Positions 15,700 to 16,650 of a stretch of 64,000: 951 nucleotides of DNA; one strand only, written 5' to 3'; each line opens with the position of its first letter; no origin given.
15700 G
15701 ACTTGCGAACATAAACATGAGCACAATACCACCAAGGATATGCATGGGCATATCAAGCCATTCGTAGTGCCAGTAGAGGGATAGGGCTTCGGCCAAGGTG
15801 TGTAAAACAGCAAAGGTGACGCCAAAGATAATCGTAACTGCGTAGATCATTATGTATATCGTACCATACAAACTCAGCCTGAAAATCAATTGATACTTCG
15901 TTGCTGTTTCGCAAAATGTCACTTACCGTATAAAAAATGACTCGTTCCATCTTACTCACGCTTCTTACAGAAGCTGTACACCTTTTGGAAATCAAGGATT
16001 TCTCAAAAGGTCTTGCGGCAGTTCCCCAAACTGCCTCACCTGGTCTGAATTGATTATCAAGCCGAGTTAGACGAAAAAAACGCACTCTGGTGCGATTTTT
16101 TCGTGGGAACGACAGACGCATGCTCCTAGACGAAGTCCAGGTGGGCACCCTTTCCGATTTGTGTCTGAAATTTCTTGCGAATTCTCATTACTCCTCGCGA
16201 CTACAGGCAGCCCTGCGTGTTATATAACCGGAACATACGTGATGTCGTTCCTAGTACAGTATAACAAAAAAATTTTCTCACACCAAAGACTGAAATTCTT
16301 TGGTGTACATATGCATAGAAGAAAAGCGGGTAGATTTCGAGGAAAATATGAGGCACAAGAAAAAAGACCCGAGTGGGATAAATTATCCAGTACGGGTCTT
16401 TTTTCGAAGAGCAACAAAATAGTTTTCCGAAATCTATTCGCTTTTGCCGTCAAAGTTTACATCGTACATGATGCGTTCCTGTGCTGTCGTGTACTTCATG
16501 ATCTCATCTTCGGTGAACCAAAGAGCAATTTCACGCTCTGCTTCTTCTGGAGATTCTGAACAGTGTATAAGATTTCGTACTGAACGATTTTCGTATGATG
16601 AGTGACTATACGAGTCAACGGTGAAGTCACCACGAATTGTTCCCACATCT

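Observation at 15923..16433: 510-bp ndk-downstream spacer carrying repeat copy 1 plus an enclosed structured domain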

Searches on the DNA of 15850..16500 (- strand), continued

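Call 82: search_with_rna_model(model_id=R2, sources=[L002, L004, L005, L006, L008, L010, L011, L012, L013, L014, L015, L017, L018, L019, L020, L021, L022, L023, L024, L025, L026, L028, L029, L030, L031, L032, L033, L034, L035, L036, L037, L038, L039, L040, L041, L042], max_evalue=0.1)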
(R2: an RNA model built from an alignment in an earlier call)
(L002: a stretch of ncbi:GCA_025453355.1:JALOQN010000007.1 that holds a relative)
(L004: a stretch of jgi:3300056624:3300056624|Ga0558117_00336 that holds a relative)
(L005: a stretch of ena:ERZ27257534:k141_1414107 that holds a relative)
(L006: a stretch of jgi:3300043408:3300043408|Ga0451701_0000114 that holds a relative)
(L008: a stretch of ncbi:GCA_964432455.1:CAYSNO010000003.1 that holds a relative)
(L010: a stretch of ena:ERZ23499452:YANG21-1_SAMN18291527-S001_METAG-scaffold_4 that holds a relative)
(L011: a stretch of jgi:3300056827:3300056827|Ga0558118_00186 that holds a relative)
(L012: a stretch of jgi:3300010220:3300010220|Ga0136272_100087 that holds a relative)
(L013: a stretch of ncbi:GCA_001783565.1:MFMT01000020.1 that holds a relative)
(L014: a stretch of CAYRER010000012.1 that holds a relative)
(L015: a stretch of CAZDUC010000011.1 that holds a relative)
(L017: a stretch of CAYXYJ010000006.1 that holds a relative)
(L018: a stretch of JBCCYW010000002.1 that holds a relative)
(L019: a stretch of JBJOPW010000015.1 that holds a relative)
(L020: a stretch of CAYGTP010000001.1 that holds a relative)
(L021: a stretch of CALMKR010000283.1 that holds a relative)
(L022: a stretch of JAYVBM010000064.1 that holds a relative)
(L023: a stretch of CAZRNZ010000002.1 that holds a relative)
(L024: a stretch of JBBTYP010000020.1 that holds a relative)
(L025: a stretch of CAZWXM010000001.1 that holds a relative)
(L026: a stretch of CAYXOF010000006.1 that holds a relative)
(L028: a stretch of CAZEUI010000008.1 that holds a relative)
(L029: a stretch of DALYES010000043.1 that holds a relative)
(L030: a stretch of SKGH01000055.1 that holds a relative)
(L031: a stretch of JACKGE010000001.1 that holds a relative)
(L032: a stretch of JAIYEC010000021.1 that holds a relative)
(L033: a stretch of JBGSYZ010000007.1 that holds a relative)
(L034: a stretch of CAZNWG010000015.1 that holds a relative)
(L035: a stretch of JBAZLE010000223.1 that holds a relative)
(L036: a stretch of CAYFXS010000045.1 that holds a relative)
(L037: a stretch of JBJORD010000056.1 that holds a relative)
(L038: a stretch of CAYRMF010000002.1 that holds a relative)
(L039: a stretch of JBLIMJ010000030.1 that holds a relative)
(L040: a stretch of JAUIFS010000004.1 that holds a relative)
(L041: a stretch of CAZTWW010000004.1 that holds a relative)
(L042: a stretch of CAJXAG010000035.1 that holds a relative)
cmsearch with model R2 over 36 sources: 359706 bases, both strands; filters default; matches with E-value up to 0.1: 4.
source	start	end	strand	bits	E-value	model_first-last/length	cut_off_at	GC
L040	7085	7176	+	60.5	6.7e-12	1-100/100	no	0.42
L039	3040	3125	+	43.9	6.8e-08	1-100/100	no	0.47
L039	2145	2233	-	35.5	7.2e-06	1-100/100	no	0.4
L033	7287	7373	-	21.2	0.02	1-100/100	no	0.48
